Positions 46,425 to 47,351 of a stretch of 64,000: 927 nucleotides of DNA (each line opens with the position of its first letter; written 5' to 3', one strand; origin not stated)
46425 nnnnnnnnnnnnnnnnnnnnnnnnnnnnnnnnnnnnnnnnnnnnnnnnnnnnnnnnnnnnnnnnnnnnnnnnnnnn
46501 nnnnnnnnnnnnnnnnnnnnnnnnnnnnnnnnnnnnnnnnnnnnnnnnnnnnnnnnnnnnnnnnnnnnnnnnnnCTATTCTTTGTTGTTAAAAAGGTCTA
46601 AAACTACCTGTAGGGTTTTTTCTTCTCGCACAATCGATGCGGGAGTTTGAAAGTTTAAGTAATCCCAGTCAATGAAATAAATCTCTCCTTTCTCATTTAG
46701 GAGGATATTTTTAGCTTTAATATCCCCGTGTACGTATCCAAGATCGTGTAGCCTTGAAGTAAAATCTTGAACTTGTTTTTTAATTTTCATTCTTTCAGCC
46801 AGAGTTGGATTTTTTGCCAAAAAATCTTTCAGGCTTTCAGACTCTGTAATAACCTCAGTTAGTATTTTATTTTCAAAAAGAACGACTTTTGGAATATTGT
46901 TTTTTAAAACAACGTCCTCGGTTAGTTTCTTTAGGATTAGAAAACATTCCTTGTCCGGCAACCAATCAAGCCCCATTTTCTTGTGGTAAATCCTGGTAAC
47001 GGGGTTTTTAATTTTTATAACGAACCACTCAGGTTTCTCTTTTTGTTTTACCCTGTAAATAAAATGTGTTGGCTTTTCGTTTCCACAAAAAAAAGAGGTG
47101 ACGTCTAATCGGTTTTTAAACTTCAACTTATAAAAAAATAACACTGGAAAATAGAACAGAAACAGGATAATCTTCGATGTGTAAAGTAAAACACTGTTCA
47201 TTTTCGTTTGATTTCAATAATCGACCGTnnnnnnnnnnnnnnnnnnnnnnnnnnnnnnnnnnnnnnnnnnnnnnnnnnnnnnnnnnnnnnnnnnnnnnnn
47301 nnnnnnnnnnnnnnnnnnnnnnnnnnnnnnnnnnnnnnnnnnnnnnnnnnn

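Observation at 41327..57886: Large surface-glycan locus with five SAM methyltransferases, a Kdo-kinase-like gene and serial ATGA translational coupling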

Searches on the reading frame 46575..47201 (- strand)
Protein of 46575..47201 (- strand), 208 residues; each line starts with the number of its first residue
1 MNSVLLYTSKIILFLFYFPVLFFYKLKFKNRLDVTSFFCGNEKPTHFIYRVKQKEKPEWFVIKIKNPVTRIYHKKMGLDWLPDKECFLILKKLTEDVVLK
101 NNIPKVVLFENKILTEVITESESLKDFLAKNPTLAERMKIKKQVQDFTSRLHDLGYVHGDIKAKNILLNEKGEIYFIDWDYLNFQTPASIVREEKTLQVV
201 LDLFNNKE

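Call 3: search_protein_families(library=pfam, proteins=[window:46575-47201:-], max_evalue=0.01)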
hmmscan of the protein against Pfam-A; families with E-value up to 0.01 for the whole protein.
window:46575-47201:- (208 aa): 9 families
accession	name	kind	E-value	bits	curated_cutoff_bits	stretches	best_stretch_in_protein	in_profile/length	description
PF06293.20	Kdo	-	4.3e-10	39.8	21.3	1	112-186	93-173/207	Lipopolysaccharide kinase (Kdo/WaaP) family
PF01163.29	RIO1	-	3e-07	30.7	22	1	89-204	61-174/187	RIO domain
PF00069.31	Pkinase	-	2.8e-06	27.4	31.7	1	115-181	77-144/263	Protein kinase domain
PF01633.27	Choline_kinase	-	2.5e-05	24.2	29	1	112-183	119-192/300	Choline/ethanolamine kinase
PF07714.23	PK_Tyr_Ser-Thr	-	2.8e-05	24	23.1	1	112-174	77-141/258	Protein tyrosine and serine/threonine kinase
PF01636.29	APH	-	0.00014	22.2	23.2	1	147-187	158-202/239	Phosphotransferase enzyme family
PF03109.22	ABC1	-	0.00021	21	22.9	1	102-179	131-211/244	ABC1 atypical kinase-like domain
PF14531.12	Kinase-like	-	0.00082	19.2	25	1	112-182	126-192/289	Kinase-like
PF19974.5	TCAD9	-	0.0077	15.9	40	0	130-180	278-322/429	Ternary complex associated domain 9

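Call 8: search_protein_families(library=ncbifam, proteins=[window:46575-47201:-], max_evalue=0.01)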
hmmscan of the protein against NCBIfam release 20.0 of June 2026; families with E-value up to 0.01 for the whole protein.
window:46575-47201:- (208 aa): 17 families
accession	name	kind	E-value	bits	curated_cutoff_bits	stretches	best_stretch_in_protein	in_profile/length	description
NF002475.0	PRK01723.1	equivalog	1.8e-12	46.8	142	1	106-193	117-201/241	3-deoxy-D-manno-octulosonic acid kinase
NF011464.0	PRK14879.1-7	equivalog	5.3e-11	42.7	246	1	102-185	72-152/221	Kae1-associated kinase Bud32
NF011460.0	PRK14879.1-1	equivalog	1.5e-08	34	199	1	88-179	64-154/232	Kae1-associated kinase Bud32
TIGR03724.2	arch_bud32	equivalog_domain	5.8e-08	32.5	125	1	104-179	58-128/193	KEOPS complex kinase/ATPase Bud32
NF011462.0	PRK14879.1-3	equivalog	1.4e-06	28.2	174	1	139-180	86-126/192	Kae1-associated kinase Bud32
NF038151.1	lanthi_synth_III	equivalog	5.7e-06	25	575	1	136-180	337-381/833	class III lanthionine synthetase LanKC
NF007174.0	PRK09605.1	equivalog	9.8e-06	24.3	447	1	92-180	392-471/535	bifunctional N(6)-L-threonylcarbamoyladenine synthase/serine/threonine protein kinase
NF046102.1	CellCycRegCcrZ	equivalog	2.2e-05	24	400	1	84-182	84-181/260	cell cycle regulator CcrZ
NF011463.0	PRK14879.1-4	equivalog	4.7e-05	22.9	188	1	104-185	83-163/237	Kae1-associated kinase Bud32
NF033483.0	PknB_PASTA_kin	equivalog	9.1e-05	21.7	450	1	122-178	92-150/563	Stk1 family PASTA domain-containing Ser/Thr kinase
NF038150.1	lanthi_synth_IV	equivalog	0.00014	20.3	650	1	125-185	291-348/851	class IV lanthionine synthetase LanL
NF009651.0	PRK13184.1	equivalog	0.00014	20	839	1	110-185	88-163/932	serine/threonine-protein kinase PknD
NF041310.1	Prot_Kin_Rio1_Halo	equivalog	0.00043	19.8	480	1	116-178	174-234/273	serine/threonine-protein kinase Rio1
NF052427.1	StpK7MSMEG_1200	equivalog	0.0015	17.1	900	1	131-180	106-153/601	serine/threonine protein kinase StpK7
NF000052.4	APH_9_Ia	exception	0.0038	16.6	680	1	149-181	201-233/330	aminoglycoside O-phosphotransferase APH(9)-Ia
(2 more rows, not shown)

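Call 12: find_encoding_contigs(protein=window:46575-47201:-, flank=10000, max_places=6)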
Protein window:46575-47201:- (208 aa): 2 contigs read that carry it; 2 places shown.
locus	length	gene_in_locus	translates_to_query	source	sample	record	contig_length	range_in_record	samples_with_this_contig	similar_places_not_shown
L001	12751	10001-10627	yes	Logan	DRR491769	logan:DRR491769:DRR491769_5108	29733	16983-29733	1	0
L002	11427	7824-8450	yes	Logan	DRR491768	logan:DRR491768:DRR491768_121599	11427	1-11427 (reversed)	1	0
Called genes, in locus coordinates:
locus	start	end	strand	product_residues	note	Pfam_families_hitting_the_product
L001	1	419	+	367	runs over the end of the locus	PF00932:LTD, PF00801:PKD, PF18911:PKD_4, PF00932:LTD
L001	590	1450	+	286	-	PF01522:Polysacc_deac_1 (weak)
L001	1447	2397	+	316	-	PF13480:Acetyltransf_6 (faint)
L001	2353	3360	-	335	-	PF01041:DegT_DnrJ_EryC1 (weak)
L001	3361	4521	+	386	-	PF13439:Glyco_transf_4, PF13579:Glyco_trans_4_4, PF20706:GT4-conflict, PF00534:Glycos_transf_1, PF13692:Glyco_trans_1_4, PF13524:Glyco_trans_1_2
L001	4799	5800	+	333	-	PF13439:Glyco_transf_4 (faint), PF13692:Glyco_trans_1_4 (faint)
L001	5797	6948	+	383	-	PF13439:Glyco_transf_4 (weak), PF13579:Glyco_trans_4_4, PF20706:GT4-conflict, PF00534:Glycos_transf_1, PF13692:Glyco_trans_1_4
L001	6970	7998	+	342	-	PF00534:Glycos_transf_1, PF13692:Glyco_trans_1_4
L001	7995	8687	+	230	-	-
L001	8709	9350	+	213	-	PF13489:Methyltransf_23, PF07021:MetW, PF13847:Methyltransf_31, PF08241:Methyltransf_11, PF08242:Methyltransf_12, PF13649:Methyltransf_25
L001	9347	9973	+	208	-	PF13489:Methyltransf_23 (weak), PF08241:Methyltransf_11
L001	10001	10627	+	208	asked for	PF00069:Pkinase (weak), PF01163:RIO1 (weak), PF01633:Choline_kinase (faint), PF06293:Kdo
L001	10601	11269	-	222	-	PF13489:Methyltransf_23, PF07021:MetW (weak), PF13847:Methyltransf_31 (faint), PF08241:Methyltransf_11 (weak), PF08242:Methyltransf_12 (weak), PF13649:Methyltransf_25 (faint)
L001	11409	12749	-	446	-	?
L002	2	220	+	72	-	?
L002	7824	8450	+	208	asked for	PF00069:Pkinase (weak), PF01163:RIO1 (weak), PF01633:Choline_kinase (faint), PF06293:Kdo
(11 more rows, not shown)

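Call 13: find_homologous_proteins(query=window:46575-47201:-, max_evalue=0.001)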
Query window:46575-47201:- (208 aa): 1 proteins with E <= 0.001 among 108 candidates.
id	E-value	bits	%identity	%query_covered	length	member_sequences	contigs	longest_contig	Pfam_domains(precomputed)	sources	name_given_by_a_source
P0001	1.2e-79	285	100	64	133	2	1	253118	PF06293.21,PF07714.24,PF00069.32,PF01633.27,PF01163.29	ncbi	ncbi:MAG: hypothetical protein AMXMBFR44_1140 [Candidatus Campbellbacteria bacterium]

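Call 14: search_solved_structures(query=window:46575-47201:-, max_evalue=1, show_alignments=2)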
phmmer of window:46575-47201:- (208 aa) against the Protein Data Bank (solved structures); distinct sequences matched with E-value up to 1: 395 (the best 60 are shown).
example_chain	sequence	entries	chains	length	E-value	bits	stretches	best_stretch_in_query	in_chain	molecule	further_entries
7tan_K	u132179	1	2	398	7e-05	26.1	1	137-193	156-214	Serine/threonine-protein kinase VRK1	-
2rsv_A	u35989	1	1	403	7.2e-05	26.1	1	137-193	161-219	Serine/threonine-protein kinase VRK1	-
2lav_A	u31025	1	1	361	7.9e-05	25.9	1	137-193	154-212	Vaccinia-related kinase 1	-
2kty_A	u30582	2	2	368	8.2e-05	25.9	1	137-193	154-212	Serine/threonine-protein kinase VRK1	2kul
5ukf_A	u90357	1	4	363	0.00021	24.5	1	137-181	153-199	Serine/threonine-protein kinase VRK1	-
3op5_A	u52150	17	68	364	0.00021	24.5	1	137-181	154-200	Serine/threonine-protein kinase VRK1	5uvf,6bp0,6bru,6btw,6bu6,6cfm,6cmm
6ac9_A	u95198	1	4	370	0.00021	24.5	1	137-181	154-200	Serine/threonine-protein kinase VRK1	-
7t6f_A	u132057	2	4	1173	0.00034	23.8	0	114-178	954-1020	Tyrosine-protein kinase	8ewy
8e4t_A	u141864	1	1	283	0.0011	22.2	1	121-171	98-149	RTKC8 Kinase domain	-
2phk_A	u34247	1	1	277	0.0017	21.5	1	122-190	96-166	PHOSPHORYLASE KINASE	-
1phk_A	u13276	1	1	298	0.002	21.4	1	122-190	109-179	PHOSPHORYLASE KINASE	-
5d9h_A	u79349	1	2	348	0.0022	21.2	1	139-189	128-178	STE20/SPS1-related proline-alanine-rich protein kinase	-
8jfk_C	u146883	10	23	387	0.0025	21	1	123-190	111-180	Phosphorylase b kinase gamma catalytic chain, skeletal muscle/heart isoform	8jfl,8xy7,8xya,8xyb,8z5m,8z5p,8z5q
5dbx_A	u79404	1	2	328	0.0026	21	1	139-188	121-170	STE20/SPS1-related proline-alanine-rich protein kinase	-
1ql6_A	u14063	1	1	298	0.0033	20.6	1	122-181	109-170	PHOSPHORYLASE KINASE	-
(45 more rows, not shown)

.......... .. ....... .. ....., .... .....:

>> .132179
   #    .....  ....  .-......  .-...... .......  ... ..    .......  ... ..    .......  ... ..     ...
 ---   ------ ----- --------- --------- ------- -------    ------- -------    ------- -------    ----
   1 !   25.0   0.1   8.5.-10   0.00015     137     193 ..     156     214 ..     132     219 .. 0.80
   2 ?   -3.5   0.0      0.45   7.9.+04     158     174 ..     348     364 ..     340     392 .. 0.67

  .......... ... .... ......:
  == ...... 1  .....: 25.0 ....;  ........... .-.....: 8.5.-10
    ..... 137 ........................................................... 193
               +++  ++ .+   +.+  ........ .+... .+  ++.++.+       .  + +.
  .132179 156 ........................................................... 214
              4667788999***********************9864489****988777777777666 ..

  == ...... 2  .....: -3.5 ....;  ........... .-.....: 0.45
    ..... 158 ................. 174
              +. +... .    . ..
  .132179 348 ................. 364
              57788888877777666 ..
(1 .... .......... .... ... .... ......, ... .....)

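Call 41: search_protein_representatives(protein=window:46575-47201:-)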
Query: 208 residues. Proteins with E-value up to 0.001 (for the whole library): 259; up to 1e-10: 18; up to 1e-30: 1. The best 150 are listed.
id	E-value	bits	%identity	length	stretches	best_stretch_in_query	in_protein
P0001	3.9e-80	284.9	100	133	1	76-208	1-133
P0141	3.2e-26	108.9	34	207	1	1-196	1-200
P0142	4.9e-18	82.2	34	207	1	15-196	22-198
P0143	1.2e-15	74.3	32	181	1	41-207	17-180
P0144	2.8e-14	69.9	30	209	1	2-187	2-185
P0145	1.3e-13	67.8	27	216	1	15-198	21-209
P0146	2.6e-13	66.7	35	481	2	113-202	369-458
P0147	3.6e-13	66.3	27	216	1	4-188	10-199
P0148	1.7e-12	64.1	40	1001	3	122-173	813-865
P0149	1.7e-12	64.1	32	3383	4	118-179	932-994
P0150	2.1e-12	63.7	30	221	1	14-205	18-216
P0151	3.4e-12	63.1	33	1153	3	116-180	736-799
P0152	4.2e-12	62.8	36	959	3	138-184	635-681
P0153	6.1e-12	62.3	35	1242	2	118-180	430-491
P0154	1.5e-11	61.0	32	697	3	123-179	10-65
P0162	2.9e-10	56.8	26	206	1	4-199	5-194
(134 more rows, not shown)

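Call 42: find_encoding_contigs(protein=P0141, flank=10000, max_places=2)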
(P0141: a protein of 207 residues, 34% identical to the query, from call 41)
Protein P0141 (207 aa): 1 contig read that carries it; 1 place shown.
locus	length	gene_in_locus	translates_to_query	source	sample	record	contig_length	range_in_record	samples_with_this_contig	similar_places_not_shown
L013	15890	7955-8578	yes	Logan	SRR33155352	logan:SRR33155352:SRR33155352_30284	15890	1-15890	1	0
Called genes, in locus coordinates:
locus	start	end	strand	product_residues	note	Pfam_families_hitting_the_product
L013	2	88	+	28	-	?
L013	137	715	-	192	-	PF13302:Acetyltransf_3, PF13420:Acetyltransf_4, PF13523:Acetyltransf_8 (faint), PF00583:Acetyltransf_1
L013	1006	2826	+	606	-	PF01935:DUF87 (weak), PF02534:T4SS-DNA_transf, PF10412:TrwB_AAD_bind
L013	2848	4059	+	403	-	PF13439:Glyco_transf_4, PF13579:Glyco_trans_4_4 (weak), PF00534:Glycos_transf_1, PF20706:GT4-conflict, PF13692:Glyco_trans_1_4, PF13524:Glyco_trans_1_2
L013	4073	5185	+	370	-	PF13579:Glyco_trans_4_4, PF13439:Glyco_transf_4, PF13524:Glyco_trans_1_2 (faint), PF20706:GT4-conflict, PF00534:Glycos_transf_1, PF13692:Glyco_trans_1_4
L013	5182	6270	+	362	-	PF13439:Glyco_transf_4, PF13579:Glyco_trans_4_4, PF20706:GT4-conflict, PF00534:Glycos_transf_1, PF13692:Glyco_trans_1_4, PF13524:Glyco_trans_1_2 (weak)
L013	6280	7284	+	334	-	PF20706:GT4-conflict (weak), PF00534:Glycos_transf_1, PF13692:Glyco_trans_1_4, PF13524:Glyco_trans_1_2 (weak)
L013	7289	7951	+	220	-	PF13489:Methyltransf_23 (faint), PF13847:Methyltransf_31 (faint), PF08241:Methyltransf_11, PF13649:Methyltransf_25 (faint)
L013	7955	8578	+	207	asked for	PF06293:Kdo (weak)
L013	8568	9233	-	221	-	PF13489:Methyltransf_23, PF07021:MetW (weak), PF08241:Methyltransf_11, PF08242:Methyltransf_12, PF13649:Methyltransf_25 (weak), PF13847:Methyltransf_31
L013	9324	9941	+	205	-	PF13489:Methyltransf_23, PF02353:CMAS (weak), PF07021:MetW, PF13847:Methyltransf_31, PF08241:Methyltransf_11, PF08242:Methyltransf_12, PF13649:Methyltransf_25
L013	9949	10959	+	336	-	PF03016:Exostosin_GT47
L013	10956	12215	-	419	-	PF01943:Polysacc_synt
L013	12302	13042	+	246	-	PF05575:V_cholerae_RfbT (weak), PF05050:Methyltransf_21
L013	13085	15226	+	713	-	PF04932:Wzy_C, PF13432:TPR_16 (faint), PF00515:TPR_1 (faint), PF07719:TPR_2 (faint), PF13174:TPR_6 (faint), PF13181:TPR_8 (faint), PF13424:TPR_12 (faint), PF13428:TPR_14 (faint), +3 more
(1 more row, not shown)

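Call 44: search_solved_structures(query=A1, max_evalue=0.01)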
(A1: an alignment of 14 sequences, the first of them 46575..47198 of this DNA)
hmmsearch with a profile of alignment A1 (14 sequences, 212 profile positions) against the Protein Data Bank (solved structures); distinct sequences matched with E-value up to 0.01: 1005 (the best 60 are shown).
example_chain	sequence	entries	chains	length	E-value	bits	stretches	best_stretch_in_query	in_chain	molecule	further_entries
7up4_A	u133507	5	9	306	1.2e-09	41.4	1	112-184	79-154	Ribosomal protein S6 kinase alpha-5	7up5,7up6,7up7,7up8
3kn5_A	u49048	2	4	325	1.3e-09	41.4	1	112-185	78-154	Ribosomal protein S6 kinase alpha-5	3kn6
8k20_B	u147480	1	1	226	6.7e-09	39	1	115-206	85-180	non-specific serine/threonine protein kinase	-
9x4g_B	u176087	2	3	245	1.7e-08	37.7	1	71-207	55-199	non-specific serine/threonine protein kinase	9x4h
4cqg_A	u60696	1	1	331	2.4e-08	37.2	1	80-184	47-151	Maternal embryonic leucine zipper kinase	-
2lav_A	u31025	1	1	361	2.4e-08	37.2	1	131-184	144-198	Vaccinia-related kinase 1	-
4bfm_A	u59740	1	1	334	2.4e-08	37.2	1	80-184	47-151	MATERNAL EMBRYONIC LEUCINE ZIPPER KINASE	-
2kty_A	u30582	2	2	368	2.4e-08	37.2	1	131-184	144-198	Serine/threonine-protein kinase VRK1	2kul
7tan_K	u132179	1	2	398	2.6e-08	37.1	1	131-184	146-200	Serine/threonine-protein kinase VRK1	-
2rsv_A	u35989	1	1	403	2.7e-08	37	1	131-184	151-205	Serine/threonine-protein kinase VRK1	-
5ukf_A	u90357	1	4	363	3.1e-08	36.8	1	131-184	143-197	Serine/threonine-protein kinase VRK1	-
3op5_A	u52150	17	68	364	3.2e-08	36.8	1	131-184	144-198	Serine/threonine-protein kinase VRK1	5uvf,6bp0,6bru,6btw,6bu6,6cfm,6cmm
6ac9_A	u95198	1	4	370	3.2e-08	36.8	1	131-184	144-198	Serine/threonine-protein kinase VRK1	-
3ggf_A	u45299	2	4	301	5.5e-08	36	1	115-199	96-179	Serine/threonine-protein kinase MST4 | Serine/threonine-protein kinase 26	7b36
4o27_B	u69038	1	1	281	5.8e-08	35.9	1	116-199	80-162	Serine/threonine-protein kinase 24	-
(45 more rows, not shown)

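Call 47: find_encoding_contigs(protein=P0145, flank=10000, max_places=1)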
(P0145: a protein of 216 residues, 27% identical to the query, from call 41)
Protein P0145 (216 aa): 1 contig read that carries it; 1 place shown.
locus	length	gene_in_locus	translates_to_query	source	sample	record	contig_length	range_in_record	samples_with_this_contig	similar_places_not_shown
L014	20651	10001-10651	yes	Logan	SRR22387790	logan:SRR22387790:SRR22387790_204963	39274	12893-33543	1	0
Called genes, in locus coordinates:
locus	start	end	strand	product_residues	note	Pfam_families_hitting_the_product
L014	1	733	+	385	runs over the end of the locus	PF13439:Glyco_transf_4 (weak), PF00534:Glycos_transf_1, PF13692:Glyco_trans_1_4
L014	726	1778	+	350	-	PF04055:Radical_SAM, PF13186:SPASM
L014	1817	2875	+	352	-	PF13439:Glyco_transf_4, PF13579:Glyco_trans_4_4 (weak), PF20706:GT4-conflict, PF00534:Glycos_transf_1, PF13692:Glyco_trans_1_4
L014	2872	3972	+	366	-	PF00534:Glycos_transf_1, PF13692:Glyco_trans_1_4, PF13524:Glyco_trans_1_2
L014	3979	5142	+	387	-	PF00534:Glycos_transf_1, PF13692:Glyco_trans_1_4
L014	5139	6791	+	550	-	PF02543:Carbam_trans_N, PF22521:HypF_C_2 (weak), PF16861:Carbam_trans_C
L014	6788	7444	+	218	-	PF13489:Methyltransf_23, PF07021:MetW, PF13847:Methyltransf_31, PF08241:Methyltransf_11, PF08242:Methyltransf_12, PF13649:Methyltransf_25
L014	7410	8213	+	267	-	PF01522:Polysacc_deac_1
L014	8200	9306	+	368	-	PF04055:Radical_SAM, PF13186:SPASM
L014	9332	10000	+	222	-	PF13489:Methyltransf_23 (weak), PF08241:Methyltransf_11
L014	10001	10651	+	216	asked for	PF01163:RIO1 (weak), PF00069:Pkinase, PF07714:PK_Tyr_Ser-Thr (weak)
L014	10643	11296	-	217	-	PF13489:Methyltransf_23, PF07021:MetW, PF13847:Methyltransf_31, PF08241:Methyltransf_11, PF08242:Methyltransf_12, PF13649:Methyltransf_25 (weak)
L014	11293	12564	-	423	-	PF01943:Polysacc_synt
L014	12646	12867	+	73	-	PF12838:Fer4_7 (faint), PF13237:Fer4_10 (faint), PF00037:Fer4 (faint), PF13459:Fer4_15, PF13370:Fer4_13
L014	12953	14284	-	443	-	PF02397:Bac_transf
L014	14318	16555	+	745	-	PF04932:Wzy_C, PF21033:RMD1-3 (faint), PF00515:TPR_1 (faint), PF07719:TPR_2 (faint), PF13181:TPR_8 (faint), PF13414:TPR_11 (faint), PF13429:TPR_15 (faint), PF23914:TPR_CcmH_CycH (faint), +9 more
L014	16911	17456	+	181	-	-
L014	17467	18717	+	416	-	PF07690:MFS_1, PF13347:MFS_2, PF11700:ATG22, PF03137:OATP (weak), PF00083:Sugar_tr (weak), PF07690:MFS_1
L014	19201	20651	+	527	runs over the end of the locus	PF03109:ABC1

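Call 59: predict_structure(alignment_id=A1)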
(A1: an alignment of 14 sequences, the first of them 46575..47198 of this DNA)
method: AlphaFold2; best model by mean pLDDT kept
length: 207 residues; sequences in the alignment: 14
mean_pLDDT: 93.5   pTM: 0.87
mean pLDDT of the five models: 93.5, 93.2, 93.0, 92.8, 92.1
residues with pLDDT >= 90: 175; 70-90: 27; 50-70: 4; < 50: 1
segments of 3 or more residues with pLDDT < 50: none
pLDDT, mean of each block of 10 residues (from residue 1): 87 94 96 84 89 94 91 87 97 97 97 95 96 97 98 97 96 96 96 97 77
secondary structure, 60 per line:
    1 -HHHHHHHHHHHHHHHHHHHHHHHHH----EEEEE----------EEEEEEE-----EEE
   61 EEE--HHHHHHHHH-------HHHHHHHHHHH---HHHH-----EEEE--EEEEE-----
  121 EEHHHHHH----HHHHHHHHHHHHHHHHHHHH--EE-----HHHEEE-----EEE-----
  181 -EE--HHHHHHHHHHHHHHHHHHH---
elements in order: H2-26 E31-35 E46-52 E58-63 H66-74 H82-92 H96-99 E105-108 E111-115 H123-128 H133-152 E165-167 E173-175 H186-204

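Call 91: find_encoding_contigs(protein=P0142, flank=6000, max_places=1)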
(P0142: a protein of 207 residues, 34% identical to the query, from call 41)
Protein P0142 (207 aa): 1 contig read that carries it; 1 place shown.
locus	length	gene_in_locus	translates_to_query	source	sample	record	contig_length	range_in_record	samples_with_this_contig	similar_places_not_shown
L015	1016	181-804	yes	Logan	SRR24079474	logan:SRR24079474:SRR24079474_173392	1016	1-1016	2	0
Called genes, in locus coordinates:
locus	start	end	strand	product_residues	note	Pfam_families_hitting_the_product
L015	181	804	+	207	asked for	PF01163:RIO1 (weak), PF06293:Kdo, PF00069:Pkinase (weak)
